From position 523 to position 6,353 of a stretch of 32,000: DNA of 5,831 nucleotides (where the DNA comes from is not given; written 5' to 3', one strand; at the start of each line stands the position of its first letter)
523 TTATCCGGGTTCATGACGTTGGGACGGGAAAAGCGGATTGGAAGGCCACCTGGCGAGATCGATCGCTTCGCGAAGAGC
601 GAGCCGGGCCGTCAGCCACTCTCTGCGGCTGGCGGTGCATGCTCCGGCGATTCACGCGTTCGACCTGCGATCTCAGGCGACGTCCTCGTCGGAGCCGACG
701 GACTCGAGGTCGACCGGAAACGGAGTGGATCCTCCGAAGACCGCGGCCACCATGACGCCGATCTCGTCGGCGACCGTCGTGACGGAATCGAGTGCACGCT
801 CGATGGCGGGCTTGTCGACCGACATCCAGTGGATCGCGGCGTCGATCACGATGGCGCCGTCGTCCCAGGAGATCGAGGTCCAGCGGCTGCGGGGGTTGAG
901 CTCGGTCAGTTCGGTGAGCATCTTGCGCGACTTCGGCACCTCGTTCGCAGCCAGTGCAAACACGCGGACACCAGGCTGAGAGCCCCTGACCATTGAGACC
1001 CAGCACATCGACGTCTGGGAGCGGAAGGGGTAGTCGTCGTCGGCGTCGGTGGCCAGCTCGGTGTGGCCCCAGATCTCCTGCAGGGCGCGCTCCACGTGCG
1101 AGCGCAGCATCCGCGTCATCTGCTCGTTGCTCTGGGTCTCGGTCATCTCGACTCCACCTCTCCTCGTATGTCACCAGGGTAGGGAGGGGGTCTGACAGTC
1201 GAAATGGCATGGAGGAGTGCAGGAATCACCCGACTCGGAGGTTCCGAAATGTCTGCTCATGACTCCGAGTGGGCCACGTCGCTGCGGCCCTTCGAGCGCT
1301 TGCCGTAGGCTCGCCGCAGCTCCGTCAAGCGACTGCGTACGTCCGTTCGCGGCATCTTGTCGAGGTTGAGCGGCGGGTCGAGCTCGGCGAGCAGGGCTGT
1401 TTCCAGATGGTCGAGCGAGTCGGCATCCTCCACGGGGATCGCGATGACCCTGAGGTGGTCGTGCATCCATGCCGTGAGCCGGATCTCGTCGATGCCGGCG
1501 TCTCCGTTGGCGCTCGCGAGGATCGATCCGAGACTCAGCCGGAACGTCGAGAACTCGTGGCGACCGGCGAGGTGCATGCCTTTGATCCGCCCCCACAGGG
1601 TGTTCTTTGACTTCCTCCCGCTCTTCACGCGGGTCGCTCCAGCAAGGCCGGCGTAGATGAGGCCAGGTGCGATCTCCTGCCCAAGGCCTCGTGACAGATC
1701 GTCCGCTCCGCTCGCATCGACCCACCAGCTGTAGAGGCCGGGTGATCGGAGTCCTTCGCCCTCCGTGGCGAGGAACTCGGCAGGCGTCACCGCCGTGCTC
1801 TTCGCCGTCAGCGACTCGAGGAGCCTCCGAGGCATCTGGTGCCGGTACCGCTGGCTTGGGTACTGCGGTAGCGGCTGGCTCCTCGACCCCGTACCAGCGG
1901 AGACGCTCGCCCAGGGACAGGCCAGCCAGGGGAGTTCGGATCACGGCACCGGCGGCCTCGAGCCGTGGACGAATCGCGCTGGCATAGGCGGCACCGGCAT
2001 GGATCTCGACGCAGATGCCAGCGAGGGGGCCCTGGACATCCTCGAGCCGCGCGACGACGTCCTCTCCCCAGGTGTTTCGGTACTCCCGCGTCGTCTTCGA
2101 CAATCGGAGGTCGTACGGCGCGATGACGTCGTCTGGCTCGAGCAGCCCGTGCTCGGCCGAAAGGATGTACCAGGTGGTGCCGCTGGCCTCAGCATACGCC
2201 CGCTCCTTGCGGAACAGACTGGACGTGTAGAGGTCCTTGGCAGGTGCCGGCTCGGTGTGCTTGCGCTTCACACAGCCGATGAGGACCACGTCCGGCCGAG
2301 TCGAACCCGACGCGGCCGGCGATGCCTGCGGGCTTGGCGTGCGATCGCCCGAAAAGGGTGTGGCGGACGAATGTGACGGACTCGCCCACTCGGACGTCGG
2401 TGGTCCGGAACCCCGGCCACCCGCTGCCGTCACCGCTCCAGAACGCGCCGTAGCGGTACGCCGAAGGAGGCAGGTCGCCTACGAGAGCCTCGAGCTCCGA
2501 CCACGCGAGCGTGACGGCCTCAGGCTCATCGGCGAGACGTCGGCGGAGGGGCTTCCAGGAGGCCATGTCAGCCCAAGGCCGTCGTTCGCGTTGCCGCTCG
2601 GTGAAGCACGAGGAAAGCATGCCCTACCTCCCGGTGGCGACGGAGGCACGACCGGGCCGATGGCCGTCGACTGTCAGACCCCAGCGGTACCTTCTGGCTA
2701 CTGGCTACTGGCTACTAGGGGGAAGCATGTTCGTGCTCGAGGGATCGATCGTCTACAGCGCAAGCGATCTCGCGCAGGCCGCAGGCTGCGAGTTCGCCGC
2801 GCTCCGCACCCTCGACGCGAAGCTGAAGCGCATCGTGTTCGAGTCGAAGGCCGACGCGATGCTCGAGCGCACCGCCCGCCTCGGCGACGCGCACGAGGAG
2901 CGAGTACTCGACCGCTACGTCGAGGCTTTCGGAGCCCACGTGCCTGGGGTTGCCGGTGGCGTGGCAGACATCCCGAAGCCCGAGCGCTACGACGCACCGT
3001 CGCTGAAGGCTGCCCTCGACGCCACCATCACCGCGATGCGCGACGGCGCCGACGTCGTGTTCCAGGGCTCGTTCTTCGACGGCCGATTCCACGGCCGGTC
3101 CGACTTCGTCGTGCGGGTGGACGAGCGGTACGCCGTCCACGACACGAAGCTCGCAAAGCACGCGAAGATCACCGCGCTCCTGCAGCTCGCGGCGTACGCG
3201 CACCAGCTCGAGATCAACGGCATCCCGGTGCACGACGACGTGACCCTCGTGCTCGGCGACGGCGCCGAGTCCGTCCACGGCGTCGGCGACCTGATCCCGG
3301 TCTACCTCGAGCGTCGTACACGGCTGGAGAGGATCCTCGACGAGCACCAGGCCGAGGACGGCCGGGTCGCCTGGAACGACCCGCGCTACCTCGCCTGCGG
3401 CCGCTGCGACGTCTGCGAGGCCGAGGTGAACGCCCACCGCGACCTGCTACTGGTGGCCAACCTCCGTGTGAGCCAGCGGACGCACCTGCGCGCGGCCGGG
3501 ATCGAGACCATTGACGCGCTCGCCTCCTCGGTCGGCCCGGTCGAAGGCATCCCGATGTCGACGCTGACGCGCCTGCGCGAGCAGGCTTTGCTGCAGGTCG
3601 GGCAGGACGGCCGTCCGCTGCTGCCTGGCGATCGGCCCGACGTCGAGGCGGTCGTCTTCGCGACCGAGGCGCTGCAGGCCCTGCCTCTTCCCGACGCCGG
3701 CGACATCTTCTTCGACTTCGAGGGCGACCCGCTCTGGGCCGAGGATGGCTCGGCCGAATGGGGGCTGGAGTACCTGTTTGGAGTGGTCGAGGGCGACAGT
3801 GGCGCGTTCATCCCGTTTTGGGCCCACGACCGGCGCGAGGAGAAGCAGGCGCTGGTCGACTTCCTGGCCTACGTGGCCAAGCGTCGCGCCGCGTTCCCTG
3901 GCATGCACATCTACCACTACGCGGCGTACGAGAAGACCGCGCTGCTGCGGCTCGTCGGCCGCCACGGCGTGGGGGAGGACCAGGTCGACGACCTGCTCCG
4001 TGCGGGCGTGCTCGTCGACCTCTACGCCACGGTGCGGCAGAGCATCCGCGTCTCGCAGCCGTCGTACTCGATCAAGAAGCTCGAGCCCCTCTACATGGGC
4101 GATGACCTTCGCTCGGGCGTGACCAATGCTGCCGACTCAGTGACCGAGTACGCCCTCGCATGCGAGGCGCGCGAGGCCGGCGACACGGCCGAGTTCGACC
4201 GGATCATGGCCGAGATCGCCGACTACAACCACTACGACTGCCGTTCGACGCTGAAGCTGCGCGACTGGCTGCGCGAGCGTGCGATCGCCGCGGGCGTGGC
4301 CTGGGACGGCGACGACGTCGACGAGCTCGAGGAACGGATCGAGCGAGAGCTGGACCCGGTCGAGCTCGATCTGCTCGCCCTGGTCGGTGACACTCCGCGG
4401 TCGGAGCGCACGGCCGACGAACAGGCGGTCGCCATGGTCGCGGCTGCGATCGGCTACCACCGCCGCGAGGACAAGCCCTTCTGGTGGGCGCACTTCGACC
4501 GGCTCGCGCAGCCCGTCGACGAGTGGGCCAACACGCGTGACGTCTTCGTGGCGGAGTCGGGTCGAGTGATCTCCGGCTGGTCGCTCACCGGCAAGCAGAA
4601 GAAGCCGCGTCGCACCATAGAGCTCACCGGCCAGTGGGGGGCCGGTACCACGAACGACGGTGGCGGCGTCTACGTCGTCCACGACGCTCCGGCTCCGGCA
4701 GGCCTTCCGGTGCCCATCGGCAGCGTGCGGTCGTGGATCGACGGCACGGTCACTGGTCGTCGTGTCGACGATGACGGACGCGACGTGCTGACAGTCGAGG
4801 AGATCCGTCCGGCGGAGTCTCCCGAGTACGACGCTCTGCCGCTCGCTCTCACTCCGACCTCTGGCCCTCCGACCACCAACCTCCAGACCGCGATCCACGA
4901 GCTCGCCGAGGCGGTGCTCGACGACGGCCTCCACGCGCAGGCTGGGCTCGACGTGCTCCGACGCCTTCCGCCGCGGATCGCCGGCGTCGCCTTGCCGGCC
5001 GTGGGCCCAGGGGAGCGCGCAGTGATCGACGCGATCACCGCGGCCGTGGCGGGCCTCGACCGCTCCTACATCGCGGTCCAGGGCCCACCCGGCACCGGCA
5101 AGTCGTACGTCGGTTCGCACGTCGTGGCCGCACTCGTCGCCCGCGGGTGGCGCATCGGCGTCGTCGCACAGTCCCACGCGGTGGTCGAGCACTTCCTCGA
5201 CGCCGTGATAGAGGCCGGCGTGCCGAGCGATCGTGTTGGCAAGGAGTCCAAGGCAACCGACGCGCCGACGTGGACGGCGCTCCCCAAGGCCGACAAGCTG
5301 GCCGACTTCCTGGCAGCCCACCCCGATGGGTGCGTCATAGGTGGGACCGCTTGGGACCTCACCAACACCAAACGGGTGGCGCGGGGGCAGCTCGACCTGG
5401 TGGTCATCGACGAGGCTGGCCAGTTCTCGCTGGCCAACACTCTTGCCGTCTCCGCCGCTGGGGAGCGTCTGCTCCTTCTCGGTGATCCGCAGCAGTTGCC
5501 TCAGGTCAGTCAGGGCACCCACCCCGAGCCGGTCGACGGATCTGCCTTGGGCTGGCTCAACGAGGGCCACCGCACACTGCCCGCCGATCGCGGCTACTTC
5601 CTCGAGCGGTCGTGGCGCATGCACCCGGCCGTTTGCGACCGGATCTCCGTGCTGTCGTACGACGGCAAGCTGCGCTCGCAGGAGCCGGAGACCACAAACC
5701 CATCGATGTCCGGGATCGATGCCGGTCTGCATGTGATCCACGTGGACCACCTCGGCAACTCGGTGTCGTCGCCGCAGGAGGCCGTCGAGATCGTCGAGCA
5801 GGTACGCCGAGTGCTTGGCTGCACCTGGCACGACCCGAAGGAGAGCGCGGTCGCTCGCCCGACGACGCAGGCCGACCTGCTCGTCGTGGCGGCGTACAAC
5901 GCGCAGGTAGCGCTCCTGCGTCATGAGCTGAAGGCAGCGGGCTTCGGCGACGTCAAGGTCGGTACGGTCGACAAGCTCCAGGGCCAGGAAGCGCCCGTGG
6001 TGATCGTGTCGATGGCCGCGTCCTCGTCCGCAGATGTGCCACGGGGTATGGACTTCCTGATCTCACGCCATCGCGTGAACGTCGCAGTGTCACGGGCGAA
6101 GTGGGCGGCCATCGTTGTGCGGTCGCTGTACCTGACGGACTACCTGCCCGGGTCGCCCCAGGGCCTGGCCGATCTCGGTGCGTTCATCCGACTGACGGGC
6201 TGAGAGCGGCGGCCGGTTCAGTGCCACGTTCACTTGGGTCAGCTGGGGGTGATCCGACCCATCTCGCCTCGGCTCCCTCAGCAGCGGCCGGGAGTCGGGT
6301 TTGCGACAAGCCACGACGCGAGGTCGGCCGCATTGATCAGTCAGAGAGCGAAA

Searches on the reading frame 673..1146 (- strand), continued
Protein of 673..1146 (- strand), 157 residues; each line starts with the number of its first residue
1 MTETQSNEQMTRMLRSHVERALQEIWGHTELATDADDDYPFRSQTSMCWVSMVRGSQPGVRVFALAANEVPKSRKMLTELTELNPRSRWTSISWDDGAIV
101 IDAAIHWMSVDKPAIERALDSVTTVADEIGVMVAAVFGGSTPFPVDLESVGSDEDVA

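Call 84: find_encoding_contigs(protein=P0259, flank=8000, max_places=6)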
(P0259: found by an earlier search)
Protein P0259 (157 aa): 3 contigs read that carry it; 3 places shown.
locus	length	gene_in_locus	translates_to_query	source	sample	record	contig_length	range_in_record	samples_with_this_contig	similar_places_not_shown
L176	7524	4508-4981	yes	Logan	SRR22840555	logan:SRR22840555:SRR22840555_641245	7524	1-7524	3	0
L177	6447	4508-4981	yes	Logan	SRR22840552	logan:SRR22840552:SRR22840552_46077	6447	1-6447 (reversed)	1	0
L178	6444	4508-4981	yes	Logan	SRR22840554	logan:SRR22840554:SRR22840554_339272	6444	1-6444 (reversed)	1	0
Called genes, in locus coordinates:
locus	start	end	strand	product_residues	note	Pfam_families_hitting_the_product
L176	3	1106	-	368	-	?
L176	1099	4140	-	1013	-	PF12705:PDDEXK_1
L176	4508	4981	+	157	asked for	PF22551:TY-Chap1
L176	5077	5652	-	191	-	-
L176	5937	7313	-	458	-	PF00092:VWA, PF13519:VWA_2, PF13768:VWA_3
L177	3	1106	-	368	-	?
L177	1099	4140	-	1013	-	PF12705:PDDEXK_1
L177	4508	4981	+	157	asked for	PF22551:TY-Chap1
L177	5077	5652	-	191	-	-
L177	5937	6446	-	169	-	?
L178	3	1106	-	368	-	?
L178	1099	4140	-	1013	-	PF12705:PDDEXK_1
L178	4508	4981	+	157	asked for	PF22551:TY-Chap1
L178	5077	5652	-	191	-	-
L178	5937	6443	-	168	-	?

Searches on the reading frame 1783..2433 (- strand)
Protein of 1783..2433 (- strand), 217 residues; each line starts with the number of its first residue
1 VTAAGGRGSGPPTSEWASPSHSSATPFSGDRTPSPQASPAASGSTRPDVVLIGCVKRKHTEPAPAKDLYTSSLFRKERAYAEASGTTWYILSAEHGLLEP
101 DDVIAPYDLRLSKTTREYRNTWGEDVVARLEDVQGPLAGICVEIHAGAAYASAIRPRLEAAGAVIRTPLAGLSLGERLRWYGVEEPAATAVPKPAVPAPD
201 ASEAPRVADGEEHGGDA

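Call 5: search_protein_families(library=pfam, max_evalue=0.1, proteins=[window:1783-2433:-])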
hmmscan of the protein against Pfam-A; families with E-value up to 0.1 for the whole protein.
seq(217 aa): 2 families
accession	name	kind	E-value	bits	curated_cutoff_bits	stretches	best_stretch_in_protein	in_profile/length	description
PF21818.3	DUF6884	-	4.2e-48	163.3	30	1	49-181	1-133/135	Family of unknown function (DUF6884)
PF03883.20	H2O2_YaaD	-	0.00083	19.4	29.6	1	75-156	95-173/236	Peroxide stress protein YaaA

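Call 8: search_protein_families(library=padloc, max_evalue=0.01, proteins=[window:1783-2433:-])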
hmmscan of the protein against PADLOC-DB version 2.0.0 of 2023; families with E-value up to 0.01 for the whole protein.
seq(217 aa): 3 families
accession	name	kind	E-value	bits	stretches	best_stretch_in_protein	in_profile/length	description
PDLC04712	PDC-M57A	-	9.1e-34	114.8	1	49-181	4-132/138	-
PDLC02815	DpdC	-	1.8e-07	28.9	1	57-116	47-106/312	DpdC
PDLC02818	DpdC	-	0.0072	13.6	1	61-116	53-108/319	DpdC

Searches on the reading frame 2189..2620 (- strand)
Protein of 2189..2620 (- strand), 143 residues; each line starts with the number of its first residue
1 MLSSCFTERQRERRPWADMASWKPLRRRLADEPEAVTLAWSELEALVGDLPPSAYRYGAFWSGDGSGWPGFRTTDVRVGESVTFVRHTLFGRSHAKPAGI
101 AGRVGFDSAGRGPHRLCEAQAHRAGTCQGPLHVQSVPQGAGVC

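Call 5: search_protein_families(library=pfam, max_evalue=0.1, proteins=[window:2192-2566:-])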
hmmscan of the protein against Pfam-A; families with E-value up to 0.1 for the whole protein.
seq(125 aa): 1 family
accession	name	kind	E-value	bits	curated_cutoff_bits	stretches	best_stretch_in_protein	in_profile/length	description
PF24698.1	DUF7662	-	1.6e-24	85.9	26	1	4-69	1-71/72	Domain of unknown function (DUF7662)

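Call 8: search_protein_families(library=padloc, max_evalue=0.01, proteins=[window:2192-2566:-])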
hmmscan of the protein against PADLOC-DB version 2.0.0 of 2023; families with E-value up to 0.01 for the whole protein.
seq(125 aa): 0 families

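Call 17: find_encoding_contigs(protein=window:2189-2620:-, flank=10000, max_places=6)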
Protein window:2189-2620:- (143 aa): no gene with exactly this product is on record in the collection.

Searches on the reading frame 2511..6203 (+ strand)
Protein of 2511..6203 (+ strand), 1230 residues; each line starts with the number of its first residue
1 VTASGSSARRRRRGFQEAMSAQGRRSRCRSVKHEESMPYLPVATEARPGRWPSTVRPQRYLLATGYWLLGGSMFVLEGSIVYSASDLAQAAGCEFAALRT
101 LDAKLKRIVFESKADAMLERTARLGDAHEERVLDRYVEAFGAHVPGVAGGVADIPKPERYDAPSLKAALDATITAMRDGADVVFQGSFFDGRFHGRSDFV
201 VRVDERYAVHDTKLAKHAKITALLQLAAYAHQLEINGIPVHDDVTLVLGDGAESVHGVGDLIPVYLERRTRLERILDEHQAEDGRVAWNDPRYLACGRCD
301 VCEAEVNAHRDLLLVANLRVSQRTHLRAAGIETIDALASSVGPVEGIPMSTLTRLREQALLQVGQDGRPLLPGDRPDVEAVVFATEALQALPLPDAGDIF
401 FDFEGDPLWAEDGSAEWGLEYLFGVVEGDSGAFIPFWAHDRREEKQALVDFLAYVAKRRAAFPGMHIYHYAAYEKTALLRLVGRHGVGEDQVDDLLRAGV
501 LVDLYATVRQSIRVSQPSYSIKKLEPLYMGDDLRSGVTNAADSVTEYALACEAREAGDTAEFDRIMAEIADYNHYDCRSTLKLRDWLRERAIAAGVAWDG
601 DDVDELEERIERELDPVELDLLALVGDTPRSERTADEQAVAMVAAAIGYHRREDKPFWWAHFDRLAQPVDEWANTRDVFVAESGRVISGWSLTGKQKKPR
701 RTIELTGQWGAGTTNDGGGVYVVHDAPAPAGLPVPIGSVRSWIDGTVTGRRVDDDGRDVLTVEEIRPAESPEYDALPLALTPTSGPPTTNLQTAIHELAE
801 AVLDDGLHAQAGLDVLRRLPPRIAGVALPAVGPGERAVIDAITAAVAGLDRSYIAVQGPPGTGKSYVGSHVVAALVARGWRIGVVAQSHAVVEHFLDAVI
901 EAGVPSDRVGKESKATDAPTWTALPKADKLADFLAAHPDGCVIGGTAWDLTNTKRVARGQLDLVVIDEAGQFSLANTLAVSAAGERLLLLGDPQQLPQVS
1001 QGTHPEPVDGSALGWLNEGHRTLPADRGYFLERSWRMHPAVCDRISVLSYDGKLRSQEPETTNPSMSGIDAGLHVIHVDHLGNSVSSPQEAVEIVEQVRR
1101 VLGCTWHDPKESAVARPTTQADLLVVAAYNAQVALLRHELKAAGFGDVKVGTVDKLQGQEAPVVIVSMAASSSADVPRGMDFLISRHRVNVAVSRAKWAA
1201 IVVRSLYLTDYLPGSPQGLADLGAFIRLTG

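Call 8: search_protein_families(library=padloc, max_evalue=0.01, proteins=[window:2511-6203:+])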
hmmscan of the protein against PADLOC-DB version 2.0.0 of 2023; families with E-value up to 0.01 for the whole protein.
window:2511-6203:+ (1230 aa): 10 families
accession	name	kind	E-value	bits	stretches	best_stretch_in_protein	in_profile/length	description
PDLC03920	MkoA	-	7.1e-42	141.8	2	942-1206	772-1076/1112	-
PDLC03921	MkoA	-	9.4e-29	97.8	2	955-1203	1290-1564/1607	-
PDLC03924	MkoC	-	8.7e-25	85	2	1026-1210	768-948/1136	-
PDLC02895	DpdJ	-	1.3e-14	50.1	1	835-1215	44-463/2112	DpdJ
PDLC05009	PDC-S37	-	4.8e-10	35.9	2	854-891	311-348/1550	-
PDLC02194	Hhe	-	2.1e-07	26.5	1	957-1000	1377-1420/1911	-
PDLC00943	Cas4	-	3.9e-05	21.7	1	193-247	68-124/180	CRISPR-associated protein Cas4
PDLC01250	Cas4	-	0.00067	18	1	193-247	62-114/168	"CAS-I,CAS-II,CAS-III,CAS-IV,CAS-V,CAS-VI; acquisition_associated"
PDLC00944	Cas4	-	0.0015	16.7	1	193-239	66-115/177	Cas4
PDLC05065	PDC-S68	-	0.0026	13.6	1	953-1002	697-748/1221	-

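Call 51: search_protein_families(library=pfam, max_evalue=0.0001, proteins=[window:2511-6203:+])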
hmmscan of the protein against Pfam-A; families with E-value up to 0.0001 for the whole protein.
window:2511-6203:+ (1230 aa): 6 families
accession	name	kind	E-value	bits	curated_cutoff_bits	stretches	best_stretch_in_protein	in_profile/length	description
PF13087.12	AAA_12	-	8.4e-23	81.4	27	1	1028-1203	17-191/195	AAA domain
PF13482.12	RNase_H_2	-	9.9e-16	58.6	22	1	399-587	1-164/165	RNase_H superfamily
PF13604.12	AAA_30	-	6.2e-14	52.6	27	1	845-1003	12-135/191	AAA domain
PF13086.12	AAA_11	-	3.5e-12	47.1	27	1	957-997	212-251/257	AAA domain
PF13245.12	AAA_19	-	6.7e-08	33.2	25.1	1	845-999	4-132/134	AAA domain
PF01443.25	Viral_helicase1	-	4.2e-05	23.9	21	0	958-1001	57-102/228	Viral superfamily 1 RNA helicase core domain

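Call 54: find_encoding_contigs(protein=window:2727-6203:+, flank=10000, max_places=6)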
Protein window:2727-6203:+ (1158 aa): no gene with exactly this product is on record in the collection.

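Call 72: search_protein_families(library=ncbifam, max_evalue=0.001, proteins=[window:2727-6203:+])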
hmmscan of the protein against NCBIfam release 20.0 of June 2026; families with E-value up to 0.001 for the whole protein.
window:2727-6203:+ (1158 aa): 9 families
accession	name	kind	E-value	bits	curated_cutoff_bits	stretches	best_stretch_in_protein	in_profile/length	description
TIGR03491.1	TIGR03491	subfamily_domain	2.1e-43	148.9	97.45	1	89-515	53-462/462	TM0106 family RecB-like putative nuclease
TIGR00376.1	TIGR00376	hypoth_equivalog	5.4e-24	84.6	348.9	3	1049-1131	530-608/639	IGHMBP2 family helicase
NF040671.1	PLuB_AAA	exception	3.9e-21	74.2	999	2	958-1132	1068-1230/1256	PLuB system helicase-like protein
NF042953.1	Hhe_antiphage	equivalog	6.9e-09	33.6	2000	1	888-927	1281-1320/1797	DUF4011 domain-containing anti-phage protein Hhe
NF058533.1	antiphage_ProA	equivalog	6.3e-08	30.5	1500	0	887-925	1302-1340/1903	anti-phage protein ProA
TIGR00372.1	cas4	equivalog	0.00013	21.8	65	1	121-175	68-124/180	CRISPR-associated protein Cas4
TIGR01448.2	helicase_RecD2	equivalog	0.00072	17.8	500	0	886-930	406-453/713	SF1B family DNA helicase RecD2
TIGR01447.1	recD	equivalog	0.00079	18.1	310.15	0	888-930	262-307/597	exodeoxyribonuclease V subunit alpha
NF006038.0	PRK08181.1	subfamily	0.00084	18.7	317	0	753-811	80-139/271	transposase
